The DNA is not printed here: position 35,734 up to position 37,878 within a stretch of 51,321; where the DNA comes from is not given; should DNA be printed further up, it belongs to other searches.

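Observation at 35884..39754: Uncharacterised four-gene envelope operon (chaperone, HAMP protein, HExxH protein, MsbA/PglK-type ABC exporter) back-to-back with the export genes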

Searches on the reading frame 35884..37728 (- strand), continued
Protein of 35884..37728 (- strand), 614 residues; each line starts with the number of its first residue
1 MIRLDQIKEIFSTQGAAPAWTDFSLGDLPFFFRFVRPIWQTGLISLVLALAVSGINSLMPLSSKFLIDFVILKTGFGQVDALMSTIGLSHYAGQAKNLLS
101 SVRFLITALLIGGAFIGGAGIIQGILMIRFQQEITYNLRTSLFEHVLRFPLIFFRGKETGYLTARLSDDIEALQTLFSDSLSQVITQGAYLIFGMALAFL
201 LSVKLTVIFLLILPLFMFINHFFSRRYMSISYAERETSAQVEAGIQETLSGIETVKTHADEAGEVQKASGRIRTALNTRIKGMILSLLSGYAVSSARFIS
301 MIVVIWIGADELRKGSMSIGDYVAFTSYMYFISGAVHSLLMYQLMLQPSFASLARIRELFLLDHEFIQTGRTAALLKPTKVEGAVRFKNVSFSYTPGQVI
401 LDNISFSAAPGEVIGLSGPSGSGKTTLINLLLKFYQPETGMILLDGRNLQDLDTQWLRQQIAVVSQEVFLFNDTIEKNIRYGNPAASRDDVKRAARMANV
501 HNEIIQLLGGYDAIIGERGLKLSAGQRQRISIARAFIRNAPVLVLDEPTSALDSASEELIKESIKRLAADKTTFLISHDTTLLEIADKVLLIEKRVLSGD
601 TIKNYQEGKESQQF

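Call 57: find_encoding_contigs(protein=P0430, flank=9000, max_places=1)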
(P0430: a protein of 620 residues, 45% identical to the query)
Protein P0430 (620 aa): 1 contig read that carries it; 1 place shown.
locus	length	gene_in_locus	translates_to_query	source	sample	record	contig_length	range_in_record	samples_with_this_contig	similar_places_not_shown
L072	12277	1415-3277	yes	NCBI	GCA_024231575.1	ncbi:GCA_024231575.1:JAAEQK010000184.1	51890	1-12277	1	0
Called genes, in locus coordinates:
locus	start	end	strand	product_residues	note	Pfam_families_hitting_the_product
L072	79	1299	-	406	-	PF04055:Radical_SAM, PF13186:SPASM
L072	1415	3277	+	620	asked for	PF00664:ABC_membrane, PF02463:SMC_N (weak), PF00005:ABC_tran, PF13304:AAA_21 (faint)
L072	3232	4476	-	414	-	PF14907:NTP_transf_5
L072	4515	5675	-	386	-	PF04055:Radical_SAM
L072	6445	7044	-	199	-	PF10502:Peptidase_S26 (weak)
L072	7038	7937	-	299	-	PF27840:ScmC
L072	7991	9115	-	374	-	PF04055:Radical_SAM, PF13186:SPASM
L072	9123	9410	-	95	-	PF05402:PqqD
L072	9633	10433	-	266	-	PF00535:Glycos_transf_2, PF13641:Glyco_tranf_2_3 (weak)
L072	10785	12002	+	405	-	PF04932:Wzy_C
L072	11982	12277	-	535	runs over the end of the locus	PF13231:PMT_2 (weak)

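Call 60: search_protein_families(library=ncbifam, proteins=[L072:79-1299:-, L072:3232-4476:-, L072:4515-5675:-, L072:6445-7044:-, L072:7038-7937:-, L072:7991-9115:-, L072:9123-9410:-, L069:9928-10449:-, L069:10460-11428:-], max_evalue=0.00001)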
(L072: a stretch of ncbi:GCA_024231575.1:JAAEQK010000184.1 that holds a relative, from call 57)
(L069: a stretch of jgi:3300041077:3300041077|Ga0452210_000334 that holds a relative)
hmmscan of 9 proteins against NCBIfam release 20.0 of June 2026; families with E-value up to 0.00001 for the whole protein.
L072:79-1299:- (406 aa): 50 families (the best 25 are shown)
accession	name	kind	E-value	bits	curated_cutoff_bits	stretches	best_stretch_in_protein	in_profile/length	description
TIGR04317.1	W_rSAM_matur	equivalog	4.1e-24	85.3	380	1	55-240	3-173/349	tungsten cofactor oxidoreductase radical SAM maturase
NF045574.1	sacti_mat_StsB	exception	3e-18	65.9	625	1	51-234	91-252/466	StsB family radical SAM/SPASM domain sactipeptide maturase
TIGR04545.1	rSAM_ahbD_hemeb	equivalog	3.2e-18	66.3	500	1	58-237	2-161/339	heme b synthase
NF033640.1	N_Twi_rSAM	subfamily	1.3e-16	60.7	170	2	52-201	107-263/398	twitch domain-containing radical SAM protein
TIGR04311.1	rSAM_Geo_metal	subfamily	5e-16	58.8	400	1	58-236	5-172/423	radical SAM/SPASM family putative metalloenzyme maturase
TIGR04055.1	rSAM_NirJ2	equivalog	9.3e-16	58.2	500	1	58-188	2-122/326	putative heme d1 biosynthesis radical SAM protein NirJ2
TIGR03942.1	sulfatase_rSAM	equivalog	4.7e-15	55.5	349.45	1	64-241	9-179/363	anaerobic sulfatase maturase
TIGR04133.1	rSAM_w_lipo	hypoth_equivalog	7.2e-15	54.8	425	1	48-207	16-164/350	TIGR04133 family radical SAM/SPASM protein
NF047865.1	rSAM_PapB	equivalog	9e-15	54.7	340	1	55-208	2-154/330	PapB family radical SAM/SPASM ranthipeptide maturase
NF050035.1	rSAM_WgK_link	exception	1.2e-14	54.1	650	1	59-234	12-167/367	radical SAM/SPASM peptide maturase WgkB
TIGR04347.1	pseudo_SAM_Halo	equivalog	2.2e-14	53.5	525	1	59-248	41-210/390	TIGR04347 family pseudo-SAM/SPASM protein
TIGR04250.1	SCM_rSAM_ScmE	equivalog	2.6e-14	52.9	400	1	56-240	3-167/358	SynChlorMet cassette radical SAM/SPASM protein ScmE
TIGR02666.1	moaA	equivalog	3.9e-14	52.4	284.05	1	55-212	9-159/336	GTP 3',8-cyclase MoaA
TIGR04340.1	rSAM_ACGX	hypoth_equivalog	1.4e-13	50.8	400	1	59-247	6-179/341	radical SAM/SPASM domain protein, ACGX system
TIGR04546.1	rSAM_ahbC_deAc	equivalog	2.2e-13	49.8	650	1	58-239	41-201/390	12,18-didecarboxysiroheme deacetylase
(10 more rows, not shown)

L072:3232-4476:- (414 aa): 0 families

L072:4515-5675:- (386 aa): 59 families (the best 25 are shown)
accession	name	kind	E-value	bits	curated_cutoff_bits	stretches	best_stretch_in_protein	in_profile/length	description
TIGR04251.1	SCM_rSAM_ScmF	equivalog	4.4e-98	328.9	400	1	25-379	2-352/353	SynChlorMet cassette radical SAM/SPASM protein ScmF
TIGR04545.1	rSAM_ahbD_hemeb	equivalog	1.8e-40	139.4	500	1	33-366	6-335/339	heme b synthase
TIGR04303.1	GeoRSP_rSAM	equivalog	2.2e-31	109.6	400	1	34-366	12-324/325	GeoRSP system radical SAM/SPASM protein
TIGR03962.1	mycofact_rSAM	equivalog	8.9e-31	107.3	265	1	33-367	18-332/339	mycofactocin radical SAM maturase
TIGR04250.1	SCM_rSAM_ScmE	equivalog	4.3e-28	98.2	400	1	32-363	8-342/358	SynChlorMet cassette radical SAM/SPASM protein ScmE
TIGR04055.1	rSAM_NirJ2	equivalog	1.1e-25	90.9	500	1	35-366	8-322/326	putative heme d1 biosynthesis radical SAM protein NirJ2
TIGR02109.1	PQQ_syn_pqqE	equivalog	1.4e-25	90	381.35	1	28-384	8-348/358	pyrroloquinoline quinone biosynthesis protein PqqE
TIGR04053.2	TIGR04053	equivalog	4.9e-25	88.6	395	1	35-237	16-211/366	TIGR04053 family radical SAM/SPASM domain-containing protein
TIGR04051.1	rSAM_NirJ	equivalog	9.6e-25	87.3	515.45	1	33-220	8-188/354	heme d1 biosynthesis radical SAM protein NirJ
TIGR04347.1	pseudo_SAM_Halo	equivalog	2.3e-24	86.4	525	1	34-220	45-224/390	TIGR04347 family pseudo-SAM/SPASM protein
TIGR04054.1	rSAM_NirJ1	equivalog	8.9e-23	80.5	650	1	34-220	43-222/387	putative heme d1 biosynthesis radical SAM protein NirJ1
TIGR04546.1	rSAM_ahbC_deAc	equivalog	7.8e-22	77.6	650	1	34-229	46-232/390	12,18-didecarboxysiroheme deacetylase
NF045574.1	sacti_mat_StsB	exception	8e-22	77.7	625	1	24-360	93-407/466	StsB family radical SAM/SPASM domain sactipeptide maturase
TIGR04340.1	rSAM_ACGX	hypoth_equivalog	3.7e-21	75.7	400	1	30-366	6-337/341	radical SAM/SPASM domain protein, ACGX system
TIGR04133.1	rSAM_w_lipo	hypoth_equivalog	3.7e-21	75.4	425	1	25-349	22-332/350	TIGR04133 family radical SAM/SPASM protein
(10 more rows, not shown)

L072:6445-7044:- (199 aa): 4 families
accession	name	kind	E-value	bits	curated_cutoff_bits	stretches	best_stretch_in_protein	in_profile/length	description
TIGR02228.1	sigpep_I_arch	equivalog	5.1e-14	52.4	51.85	1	14-90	39-119/158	signal peptidase I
NF046067.1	SigPepSipWBacil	equivalog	1.1e-07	31.6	190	1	15-86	47-122/189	signal peptidase I SipW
TIGR02754.1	sod_Ni_protease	equivalog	2.5e-07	31.1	63.25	1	12-77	4-73/90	nickel-type superoxide dismutase maturation protease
TIGR02227.1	sigpep_I_bact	equivalog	8e-07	29.1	47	1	8-69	22-86/162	signal peptidase I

L072:7038-7937:- (299 aa): 1 family
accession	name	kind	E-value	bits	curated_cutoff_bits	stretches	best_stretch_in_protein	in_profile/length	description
TIGR04249.1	SCM_chp_ScmC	equivalog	7.8e-83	278.2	125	1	11-297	1-292/292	SynChlorMet cassette protein ScmC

L072:7991-9115:- (374 aa): 72 families (the best 25 are shown)
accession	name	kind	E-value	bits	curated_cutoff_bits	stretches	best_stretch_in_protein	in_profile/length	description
TIGR04250.1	SCM_rSAM_ScmE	equivalog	6.4e-186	617.4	400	1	6-363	1-358/358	SynChlorMet cassette radical SAM/SPASM protein ScmE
NF050035.1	rSAM_WgK_link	exception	2.3e-39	135.4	650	1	3-173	4-173/367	radical SAM/SPASM peptide maturase WgkB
TIGR04303.1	GeoRSP_rSAM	equivalog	1.1e-37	130.4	400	1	5-349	2-323/325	GeoRSP system radical SAM/SPASM protein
TIGR04545.1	rSAM_ahbD_hemeb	equivalog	4.3e-35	121.7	500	1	13-343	5-328/339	heme b synthase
TIGR04054.1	rSAM_NirJ1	equivalog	1.1e-31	109.8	650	1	13-344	41-374/387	putative heme d1 biosynthesis radical SAM protein NirJ1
TIGR04251.1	SCM_rSAM_ScmF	equivalog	7.3e-31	107.8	400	1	12-340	8-329/353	SynChlorMet cassette radical SAM/SPASM protein ScmF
TIGR02109.1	PQQ_syn_pqqE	equivalog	4.7e-30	104.7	381.35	1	4-351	3-330/358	pyrroloquinoline quinone biosynthesis protein PqqE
TIGR04051.1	rSAM_NirJ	equivalog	1.4e-29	103.1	515.45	1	14-350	8-346/354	heme d1 biosynthesis radical SAM protein NirJ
TIGR03962.1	mycofact_rSAM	equivalog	2.5e-29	102.5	265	1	4-168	8-171/339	mycofactocin radical SAM maturase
TIGR04347.1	pseudo_SAM_Halo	equivalog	8.9e-29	100.9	525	1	13-352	43-385/390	TIGR04347 family pseudo-SAM/SPASM protein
TIGR04546.1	rSAM_ahbC_deAc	equivalog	2.7e-28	98.9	650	1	13-350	44-383/390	12,18-didecarboxysiroheme deacetylase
TIGR04053.2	TIGR04053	equivalog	6e-27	94.8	395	1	12-246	12-245/366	TIGR04053 family radical SAM/SPASM domain-containing protein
TIGR04403.1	rSAM_skfB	equivalog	6.7e-27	94.3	300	1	7-295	103-366/402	sporulation killing factor system radical SAM maturase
NF045574.1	sacti_mat_StsB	exception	1.3e-26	93.5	625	1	13-203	101-286/466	StsB family radical SAM/SPASM domain sactipeptide maturase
TIGR03913.1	rad_SAM_trio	equivalog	1.1e-25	90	591.75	1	13-343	24-346/477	GDL motif peptide-associated radical SAM/SPASM maturase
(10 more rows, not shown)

L072:9123-9410:- (95 aa): 2 families
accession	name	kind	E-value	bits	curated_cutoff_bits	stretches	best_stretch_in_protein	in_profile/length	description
TIGR04248.1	SCM_PqqD_rel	equivalog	1.8e-39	133.8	100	1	8-91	1-84/84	SynChlorMet cassette protein ScmD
NF033530.1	lasso_PqqD_Strm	exception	5.3e-07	29.8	70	1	14-87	4-77/78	lasso peptide biosynthesis PqqD family chaperone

L069:9928-10449:- (173 aa): 2 families
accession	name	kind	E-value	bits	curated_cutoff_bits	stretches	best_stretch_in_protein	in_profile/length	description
TIGR02228.1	sigpep_I_arch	equivalog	3.8e-12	46.4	51.85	1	23-104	37-121/158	signal peptidase I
NF046067.1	SigPepSipWBacil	equivalog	1e-06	28.4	190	1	26-104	47-128/189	signal peptidase I SipW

L069:10460-11428:- (322 aa): 2 families
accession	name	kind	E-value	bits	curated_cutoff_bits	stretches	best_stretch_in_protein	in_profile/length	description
TIGR04355.1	HprK_rel_B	hypoth_equivalog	2.3e-06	27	200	1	173-229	147-202/351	HprK-related kinase B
TIGR04352.1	HprK_rel_A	equivalog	2.5e-06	26.8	200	0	172-226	98-151/280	HprK-related kinase A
